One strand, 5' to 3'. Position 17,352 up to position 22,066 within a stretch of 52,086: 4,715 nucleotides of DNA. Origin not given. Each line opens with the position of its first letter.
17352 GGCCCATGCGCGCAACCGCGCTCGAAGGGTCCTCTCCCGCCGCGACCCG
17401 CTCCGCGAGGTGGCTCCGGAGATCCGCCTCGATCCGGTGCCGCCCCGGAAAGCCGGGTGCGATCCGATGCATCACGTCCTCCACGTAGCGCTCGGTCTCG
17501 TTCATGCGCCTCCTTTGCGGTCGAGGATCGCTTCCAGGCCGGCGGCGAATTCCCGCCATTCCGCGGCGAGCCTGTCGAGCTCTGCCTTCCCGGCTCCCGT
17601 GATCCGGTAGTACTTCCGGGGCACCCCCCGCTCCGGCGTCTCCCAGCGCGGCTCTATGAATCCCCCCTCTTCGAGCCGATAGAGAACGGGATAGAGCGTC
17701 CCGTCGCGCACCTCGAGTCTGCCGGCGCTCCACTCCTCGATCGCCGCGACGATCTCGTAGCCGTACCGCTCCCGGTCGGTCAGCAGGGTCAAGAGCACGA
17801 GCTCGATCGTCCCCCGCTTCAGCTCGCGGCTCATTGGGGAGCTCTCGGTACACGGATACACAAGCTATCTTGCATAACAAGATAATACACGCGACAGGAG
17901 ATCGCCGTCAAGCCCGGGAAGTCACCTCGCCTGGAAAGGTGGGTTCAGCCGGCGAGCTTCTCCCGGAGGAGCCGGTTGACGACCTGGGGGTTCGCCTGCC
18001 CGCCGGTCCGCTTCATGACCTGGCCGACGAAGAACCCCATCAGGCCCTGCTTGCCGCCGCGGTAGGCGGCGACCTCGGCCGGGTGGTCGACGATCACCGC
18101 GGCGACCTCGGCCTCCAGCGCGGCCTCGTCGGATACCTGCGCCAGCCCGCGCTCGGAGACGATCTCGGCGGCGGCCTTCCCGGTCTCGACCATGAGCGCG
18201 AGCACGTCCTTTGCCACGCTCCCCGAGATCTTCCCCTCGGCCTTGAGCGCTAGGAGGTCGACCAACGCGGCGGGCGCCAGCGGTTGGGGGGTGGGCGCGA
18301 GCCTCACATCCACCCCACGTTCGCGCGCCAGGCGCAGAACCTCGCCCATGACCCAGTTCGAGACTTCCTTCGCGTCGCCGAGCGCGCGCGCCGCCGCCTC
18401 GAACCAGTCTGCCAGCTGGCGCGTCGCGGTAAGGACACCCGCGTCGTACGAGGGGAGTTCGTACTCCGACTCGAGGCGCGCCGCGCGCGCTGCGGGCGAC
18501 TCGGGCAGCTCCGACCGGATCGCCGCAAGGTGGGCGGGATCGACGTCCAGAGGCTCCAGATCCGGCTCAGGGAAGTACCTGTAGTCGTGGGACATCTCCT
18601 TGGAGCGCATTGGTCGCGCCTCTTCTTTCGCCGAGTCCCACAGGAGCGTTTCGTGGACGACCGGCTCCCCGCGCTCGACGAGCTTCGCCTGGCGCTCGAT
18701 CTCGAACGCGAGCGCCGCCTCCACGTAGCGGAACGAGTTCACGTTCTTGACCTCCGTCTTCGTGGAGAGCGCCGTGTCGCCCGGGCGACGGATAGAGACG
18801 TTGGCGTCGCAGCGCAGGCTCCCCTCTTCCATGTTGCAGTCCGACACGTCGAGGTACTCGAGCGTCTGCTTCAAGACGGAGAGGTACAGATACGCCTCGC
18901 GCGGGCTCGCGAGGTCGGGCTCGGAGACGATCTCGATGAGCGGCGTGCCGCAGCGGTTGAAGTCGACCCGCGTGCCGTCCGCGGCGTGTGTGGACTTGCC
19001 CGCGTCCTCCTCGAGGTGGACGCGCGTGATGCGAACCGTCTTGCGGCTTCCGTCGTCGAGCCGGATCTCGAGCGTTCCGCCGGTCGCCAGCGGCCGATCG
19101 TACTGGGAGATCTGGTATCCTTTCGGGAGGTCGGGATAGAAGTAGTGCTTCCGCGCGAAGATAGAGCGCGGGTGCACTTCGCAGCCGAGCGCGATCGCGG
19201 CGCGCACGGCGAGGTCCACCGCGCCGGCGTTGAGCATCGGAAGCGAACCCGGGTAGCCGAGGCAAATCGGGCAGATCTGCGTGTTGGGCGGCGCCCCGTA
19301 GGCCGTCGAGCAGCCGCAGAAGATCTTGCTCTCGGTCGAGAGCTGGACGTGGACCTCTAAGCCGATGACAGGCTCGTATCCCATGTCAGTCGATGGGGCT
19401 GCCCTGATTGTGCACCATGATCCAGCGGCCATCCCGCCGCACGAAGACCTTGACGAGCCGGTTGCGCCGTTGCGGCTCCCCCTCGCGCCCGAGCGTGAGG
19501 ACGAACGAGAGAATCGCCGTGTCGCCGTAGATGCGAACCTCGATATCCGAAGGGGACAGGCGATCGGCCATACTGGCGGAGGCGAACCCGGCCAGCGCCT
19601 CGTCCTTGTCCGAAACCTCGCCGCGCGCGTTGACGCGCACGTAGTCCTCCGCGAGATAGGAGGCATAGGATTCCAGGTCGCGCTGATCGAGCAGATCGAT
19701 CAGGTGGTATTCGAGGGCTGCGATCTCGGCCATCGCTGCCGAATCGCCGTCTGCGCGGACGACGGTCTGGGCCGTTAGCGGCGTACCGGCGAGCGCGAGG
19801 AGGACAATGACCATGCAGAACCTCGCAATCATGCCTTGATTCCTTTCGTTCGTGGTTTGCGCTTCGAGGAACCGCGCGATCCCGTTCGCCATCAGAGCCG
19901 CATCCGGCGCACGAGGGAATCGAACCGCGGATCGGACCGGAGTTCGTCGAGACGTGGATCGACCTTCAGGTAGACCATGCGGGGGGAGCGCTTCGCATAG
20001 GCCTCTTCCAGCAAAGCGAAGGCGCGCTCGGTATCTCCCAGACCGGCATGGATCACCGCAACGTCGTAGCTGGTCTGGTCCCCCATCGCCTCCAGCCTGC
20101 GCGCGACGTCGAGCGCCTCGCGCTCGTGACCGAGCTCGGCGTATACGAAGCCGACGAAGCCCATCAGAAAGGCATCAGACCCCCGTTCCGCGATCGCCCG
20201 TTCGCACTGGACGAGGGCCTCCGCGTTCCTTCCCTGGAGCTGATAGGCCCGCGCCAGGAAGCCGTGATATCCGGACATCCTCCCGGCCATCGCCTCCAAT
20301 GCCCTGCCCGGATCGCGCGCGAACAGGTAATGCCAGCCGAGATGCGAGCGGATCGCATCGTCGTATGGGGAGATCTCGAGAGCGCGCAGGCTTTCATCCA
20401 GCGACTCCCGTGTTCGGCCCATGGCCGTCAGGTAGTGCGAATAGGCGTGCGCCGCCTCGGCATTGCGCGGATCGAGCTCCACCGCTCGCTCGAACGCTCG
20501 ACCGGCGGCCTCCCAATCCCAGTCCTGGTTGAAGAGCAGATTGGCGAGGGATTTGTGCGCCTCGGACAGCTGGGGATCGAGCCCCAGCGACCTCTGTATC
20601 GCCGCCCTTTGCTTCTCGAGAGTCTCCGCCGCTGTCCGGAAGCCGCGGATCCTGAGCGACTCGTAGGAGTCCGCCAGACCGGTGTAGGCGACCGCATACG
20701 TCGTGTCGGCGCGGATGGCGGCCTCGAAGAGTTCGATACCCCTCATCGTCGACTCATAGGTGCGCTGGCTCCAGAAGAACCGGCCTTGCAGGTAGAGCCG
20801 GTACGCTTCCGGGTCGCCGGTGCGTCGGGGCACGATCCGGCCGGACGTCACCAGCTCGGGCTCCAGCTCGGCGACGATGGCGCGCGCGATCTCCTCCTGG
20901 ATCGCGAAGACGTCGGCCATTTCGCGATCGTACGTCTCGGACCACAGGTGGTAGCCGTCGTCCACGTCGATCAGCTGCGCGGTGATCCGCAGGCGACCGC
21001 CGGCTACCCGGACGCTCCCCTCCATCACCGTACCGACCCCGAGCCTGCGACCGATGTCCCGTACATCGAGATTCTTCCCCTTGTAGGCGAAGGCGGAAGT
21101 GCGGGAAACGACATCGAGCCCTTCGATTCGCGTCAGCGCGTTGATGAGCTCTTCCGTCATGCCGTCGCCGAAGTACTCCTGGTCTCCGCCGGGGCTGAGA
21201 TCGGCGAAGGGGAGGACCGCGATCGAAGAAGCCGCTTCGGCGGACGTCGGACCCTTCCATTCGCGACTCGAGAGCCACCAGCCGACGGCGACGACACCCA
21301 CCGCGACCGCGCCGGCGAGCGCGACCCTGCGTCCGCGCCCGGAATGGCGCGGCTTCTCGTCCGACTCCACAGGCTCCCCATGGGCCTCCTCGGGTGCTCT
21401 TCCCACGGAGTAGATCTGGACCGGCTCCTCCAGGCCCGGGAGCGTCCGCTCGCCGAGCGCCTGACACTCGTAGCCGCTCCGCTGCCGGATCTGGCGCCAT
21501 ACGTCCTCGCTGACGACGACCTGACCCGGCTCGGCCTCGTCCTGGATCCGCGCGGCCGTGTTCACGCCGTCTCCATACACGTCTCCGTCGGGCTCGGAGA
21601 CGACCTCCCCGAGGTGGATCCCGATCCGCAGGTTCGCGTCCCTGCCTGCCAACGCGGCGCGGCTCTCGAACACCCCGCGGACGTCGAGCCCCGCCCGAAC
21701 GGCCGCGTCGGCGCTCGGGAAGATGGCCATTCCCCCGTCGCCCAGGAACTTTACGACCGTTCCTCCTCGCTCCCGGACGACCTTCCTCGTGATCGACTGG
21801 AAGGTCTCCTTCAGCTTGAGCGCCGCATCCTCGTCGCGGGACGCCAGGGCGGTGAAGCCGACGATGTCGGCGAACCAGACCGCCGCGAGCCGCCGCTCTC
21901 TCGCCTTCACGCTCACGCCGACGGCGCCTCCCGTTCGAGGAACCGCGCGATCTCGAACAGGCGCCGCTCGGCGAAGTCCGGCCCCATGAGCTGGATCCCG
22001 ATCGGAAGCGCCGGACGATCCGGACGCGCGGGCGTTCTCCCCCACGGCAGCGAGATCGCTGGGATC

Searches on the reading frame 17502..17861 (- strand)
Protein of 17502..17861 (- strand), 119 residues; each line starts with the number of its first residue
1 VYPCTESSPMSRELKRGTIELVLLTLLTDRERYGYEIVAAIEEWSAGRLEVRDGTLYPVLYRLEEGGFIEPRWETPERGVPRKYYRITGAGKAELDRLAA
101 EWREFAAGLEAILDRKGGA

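Call 53: search_protein_families(library=pfam, proteins=[window:17502-17861:-], max_evalue=0.00001)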
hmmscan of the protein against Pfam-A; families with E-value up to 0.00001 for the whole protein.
window:17502-17861:- (119 aa): 1 family
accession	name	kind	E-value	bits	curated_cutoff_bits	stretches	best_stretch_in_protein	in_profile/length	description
PF03551.20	PadR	-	2.8e-23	82.2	27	1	23-96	1-74/75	Transcriptional regulator PadR-like family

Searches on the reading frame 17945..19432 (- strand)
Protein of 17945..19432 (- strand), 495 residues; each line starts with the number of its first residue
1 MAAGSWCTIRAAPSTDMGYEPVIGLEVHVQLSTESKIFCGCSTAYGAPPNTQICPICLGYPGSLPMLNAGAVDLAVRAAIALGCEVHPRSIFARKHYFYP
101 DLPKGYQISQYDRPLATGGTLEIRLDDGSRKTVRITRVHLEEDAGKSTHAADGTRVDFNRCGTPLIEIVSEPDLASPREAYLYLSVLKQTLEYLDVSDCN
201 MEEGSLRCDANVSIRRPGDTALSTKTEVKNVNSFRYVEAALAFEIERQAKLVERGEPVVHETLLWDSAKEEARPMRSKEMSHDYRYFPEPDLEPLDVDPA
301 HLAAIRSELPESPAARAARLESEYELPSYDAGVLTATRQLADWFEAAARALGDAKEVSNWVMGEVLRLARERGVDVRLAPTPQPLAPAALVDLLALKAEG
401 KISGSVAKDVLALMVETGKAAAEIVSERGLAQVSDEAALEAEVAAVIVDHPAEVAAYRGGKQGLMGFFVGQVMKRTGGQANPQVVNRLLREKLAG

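Call 53: search_protein_families(library=pfam, proteins=[window:17945-19432:-], max_evalue=0.00001)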
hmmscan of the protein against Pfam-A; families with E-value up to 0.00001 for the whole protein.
window:17945-19432:- (495 aa): 2 families
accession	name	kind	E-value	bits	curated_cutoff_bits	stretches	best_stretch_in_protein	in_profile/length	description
PF02934.20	GatB_N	-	2.8e-117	391.3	23.4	1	22-300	2-274/277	GatB/GatE catalytic domain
PF02637.23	GatB_Yqey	-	7.5e-46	156.1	27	1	342-493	1-148/148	GatB domain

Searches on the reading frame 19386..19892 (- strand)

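Call 53: search_protein_families(library=pfam, proteins=[window:19386-19892:-], max_evalue=0.00001)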
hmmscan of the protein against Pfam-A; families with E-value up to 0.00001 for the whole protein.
window:19386-19892:- (168 aa): 4 families
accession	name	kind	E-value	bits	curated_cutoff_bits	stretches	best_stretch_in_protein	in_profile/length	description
PF14534.12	DUF4440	-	2.5e-16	60.5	25.2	1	57-159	1-107/107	Domain of unknown function (DUF4440)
PF13474.12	SnoaL_3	-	2.6e-09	37.9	22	1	64-166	8-118/121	SnoaL-like domain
PF12680.13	SnoaL_2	-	3.8e-07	31.1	27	1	64-158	4-100/102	SnoaL-like domain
PF08332.16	CaMKII_AD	-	6.4e-06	26.8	22.1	0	55-166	3-126/128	Calcium/calmodulin dependent protein kinase II association domain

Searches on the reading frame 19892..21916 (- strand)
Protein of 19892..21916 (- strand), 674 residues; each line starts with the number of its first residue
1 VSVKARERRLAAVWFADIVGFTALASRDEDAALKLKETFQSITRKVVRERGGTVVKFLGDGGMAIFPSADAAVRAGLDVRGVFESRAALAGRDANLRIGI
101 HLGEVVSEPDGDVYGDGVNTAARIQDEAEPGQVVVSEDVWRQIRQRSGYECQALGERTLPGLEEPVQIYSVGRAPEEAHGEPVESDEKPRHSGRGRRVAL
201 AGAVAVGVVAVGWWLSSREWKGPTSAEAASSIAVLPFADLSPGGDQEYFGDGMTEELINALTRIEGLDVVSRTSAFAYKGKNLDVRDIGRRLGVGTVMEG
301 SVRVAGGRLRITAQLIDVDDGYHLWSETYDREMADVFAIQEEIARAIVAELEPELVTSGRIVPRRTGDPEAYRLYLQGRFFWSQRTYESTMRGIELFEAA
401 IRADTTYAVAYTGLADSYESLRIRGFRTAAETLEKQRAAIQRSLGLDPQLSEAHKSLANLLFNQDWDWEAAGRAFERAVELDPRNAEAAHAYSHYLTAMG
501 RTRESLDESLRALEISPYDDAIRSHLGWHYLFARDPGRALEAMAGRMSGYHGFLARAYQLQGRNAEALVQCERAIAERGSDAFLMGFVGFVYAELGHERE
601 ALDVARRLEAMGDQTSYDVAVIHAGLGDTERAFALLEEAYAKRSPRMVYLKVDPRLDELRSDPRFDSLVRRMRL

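Call 79: search_protein_families(library=pfam, proteins=[window:19892-21916:-], max_evalue=0.000001)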
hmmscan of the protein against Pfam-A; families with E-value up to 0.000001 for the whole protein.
window:19892-21916:- (674 aa): 3 families
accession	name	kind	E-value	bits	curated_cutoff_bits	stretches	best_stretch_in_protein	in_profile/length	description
PF00211.25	Guanylate_cyc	-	2.3e-18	66.9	21.9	1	10-169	8-179/183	Adenylate and Guanylate cyclase catalytic domain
PF13431.12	TPR_17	-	6.3e-10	39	24.4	0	474-505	1-32/34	Tetratricopeptide repeat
PF14559.12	TPR_19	-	3.8e-07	30.8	25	0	467-504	6-43/68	Tetratricopeptide repeat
